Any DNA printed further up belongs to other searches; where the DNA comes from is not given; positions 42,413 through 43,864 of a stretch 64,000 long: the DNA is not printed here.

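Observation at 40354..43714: Six-gene WXG100-like cassette with no signal peptides, arranged as two [small helical - small helical - cargo] triads, with no type VII secretion core genes in the window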

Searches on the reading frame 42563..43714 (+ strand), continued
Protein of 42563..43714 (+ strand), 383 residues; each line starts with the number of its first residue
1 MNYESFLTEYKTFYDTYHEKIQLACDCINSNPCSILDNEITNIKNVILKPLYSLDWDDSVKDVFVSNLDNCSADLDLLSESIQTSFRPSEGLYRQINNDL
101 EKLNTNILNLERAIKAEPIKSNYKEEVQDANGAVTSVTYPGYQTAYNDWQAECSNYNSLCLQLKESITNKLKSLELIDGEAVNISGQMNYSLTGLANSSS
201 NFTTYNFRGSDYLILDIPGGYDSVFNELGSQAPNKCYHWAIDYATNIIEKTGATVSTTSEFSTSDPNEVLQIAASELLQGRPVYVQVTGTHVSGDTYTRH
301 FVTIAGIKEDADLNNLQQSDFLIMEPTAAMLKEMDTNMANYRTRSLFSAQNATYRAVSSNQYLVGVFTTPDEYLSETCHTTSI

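Call 81: find_encoding_contigs(protein=P0232, flank=10000, max_places=2)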
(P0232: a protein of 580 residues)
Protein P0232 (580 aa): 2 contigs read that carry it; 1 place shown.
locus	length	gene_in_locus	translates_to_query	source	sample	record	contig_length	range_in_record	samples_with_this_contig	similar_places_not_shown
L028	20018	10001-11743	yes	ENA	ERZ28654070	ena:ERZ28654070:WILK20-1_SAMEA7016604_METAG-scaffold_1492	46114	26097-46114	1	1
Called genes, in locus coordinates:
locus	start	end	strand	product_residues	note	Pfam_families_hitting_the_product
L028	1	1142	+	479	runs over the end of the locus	-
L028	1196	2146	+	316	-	PF20990:DUF2207_C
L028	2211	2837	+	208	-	-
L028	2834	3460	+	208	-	-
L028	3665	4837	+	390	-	-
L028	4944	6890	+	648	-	PF00270:DEAD (faint), PF04851:ResIII, PF17757:UvrB_inter, PF27431:UvrB_3rd, PF00271:Helicase_C, PF12344:UvrB, PF02151:UVR (weak)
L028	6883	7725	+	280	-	PF04055:Radical_SAM, PF13186:SPASM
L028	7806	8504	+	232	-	-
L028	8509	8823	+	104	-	-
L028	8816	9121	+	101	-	-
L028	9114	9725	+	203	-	-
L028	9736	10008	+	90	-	PF06949:DUF1292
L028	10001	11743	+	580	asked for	-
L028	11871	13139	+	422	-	PF13173:AAA_14, PF13635:DUF4143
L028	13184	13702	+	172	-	PF20122:DUF6512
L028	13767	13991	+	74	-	-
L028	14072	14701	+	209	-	PF01226:Form_Nir_trans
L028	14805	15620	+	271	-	-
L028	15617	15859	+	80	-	-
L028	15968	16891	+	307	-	PF11155:DUF2935 (weak)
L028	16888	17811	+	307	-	PF11155:DUF2935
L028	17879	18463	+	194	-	-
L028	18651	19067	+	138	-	PF00164:Ribosom_S12_S23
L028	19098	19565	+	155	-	PF00177:Ribosomal_S7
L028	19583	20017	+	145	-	?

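Call 84: search_dna_similar(query=window:42563-43714:+, collection=phages, mode=protein, max_evalue=0.001, max_rows=10)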
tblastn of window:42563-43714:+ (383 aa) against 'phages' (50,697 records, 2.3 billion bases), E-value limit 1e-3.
No match.

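Call 85: search_dna_similar(query=window:42563-43714:+, collection=plasmids, mode=protein, max_evalue=0.001, max_rows=10)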
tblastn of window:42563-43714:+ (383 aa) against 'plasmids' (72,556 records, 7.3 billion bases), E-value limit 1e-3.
No match.

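Call 86: search_protein_families(library=ncbifam, alignment_id=A7, max_evalue=0.01)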
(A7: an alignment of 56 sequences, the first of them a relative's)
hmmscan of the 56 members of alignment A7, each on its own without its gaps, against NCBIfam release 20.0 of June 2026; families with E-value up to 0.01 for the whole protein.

A. member 1, P0110 (453 aa): 1 family
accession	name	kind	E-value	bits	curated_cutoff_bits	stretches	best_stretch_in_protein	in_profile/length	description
NF002270.0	PRK01202.1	subfamily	0.00037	20.3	117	1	78-149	57-127/129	glycine cleavage system protein GcvH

B. families by the number of members that match (of 56 scanned): 27 families (the first 25 are shown)
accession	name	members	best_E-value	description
NF045487.1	ASRP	3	0.00025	archaea-specific SMC-related protein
NF041034.1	Rad50_Sulf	2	0.00036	DNA double-strand break repair ATPase Rad50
NF047362.1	CT392_fam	2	0.0045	CT392 family protein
TIGR02883.1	spore_cwlD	1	9.1e-19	N-acetylmuramoyl-L-alanine amidase CwlD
NF007652.1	PRK10319.1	1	1.8e-07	N-acetylmuramoyl-L-alanine amidase AmiA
NF045780.1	TrlF_fam_ATP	1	9.9e-06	TrlF family AAA-like ATPase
NF003034.1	PRK03918.1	1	1.6e-05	DNA double-strand break repair ATPase Rad50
NF007751.0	PRK10431.1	1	2e-05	N-acetylmuramoyl-L-alanine amidase AmiB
TIGR02869.1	spore_SleB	1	0.00033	spore cortex-lytic enzyme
TIGR02169.1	SMC_prok_A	1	0.00035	chromosome segregation protein SMC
NF002270.0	PRK01202.1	1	0.00037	glycine cleavage system protein GcvH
NF045650.1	CD1247_Nterm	1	0.00055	CD1247 N-terminal domain-containing protein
NF005196.1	PRK06669.1-1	1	0.00066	flagellar assembly protein FliH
TIGR04402.2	mob_CxxC_CxxC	1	0.0013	mobilome CxxCx(11)CxxC protein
NF038267.1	amidase_AmiC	1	0.0016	N-acetylmuramoyl-L-alanine amidase AmiC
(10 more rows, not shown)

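Call 101: search_protein_families(library=pfam, proteins=[L026:11479-12477:+, L026:10001-11347:+, L024:3434-4852:+, L025:1518-3134:+, L028:10001-11743:+, L028:9114-9725:+, L025:278-898:+, L028:7806-8504:+], max_evalue=0.01)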
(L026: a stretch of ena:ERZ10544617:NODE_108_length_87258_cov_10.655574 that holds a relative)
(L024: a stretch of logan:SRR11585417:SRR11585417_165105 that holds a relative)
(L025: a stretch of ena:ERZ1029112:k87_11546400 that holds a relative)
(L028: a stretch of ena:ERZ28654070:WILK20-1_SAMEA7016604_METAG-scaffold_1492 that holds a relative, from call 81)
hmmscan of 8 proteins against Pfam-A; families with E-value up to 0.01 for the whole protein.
L026:11479-12477:+ (332 aa): 0 families

L026:10001-11347:+ (448 aa): 1 family
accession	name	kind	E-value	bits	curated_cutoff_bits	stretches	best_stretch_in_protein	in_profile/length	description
PF14023.12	Bestrophin-like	-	0.0036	17.3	32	1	10-105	61-153/232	Bestrophin-like domain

L024:3434-4852:+ (472 aa): 0 families

L025:1518-3134:+ (538 aa): 0 families

L028:10001-11743:+ (580 aa): 0 families

L028:9114-9725:+ (203 aa): 0 families

L025:278-898:+ (206 aa): 0 families

L028:7806-8504:+ (232 aa): 0 families
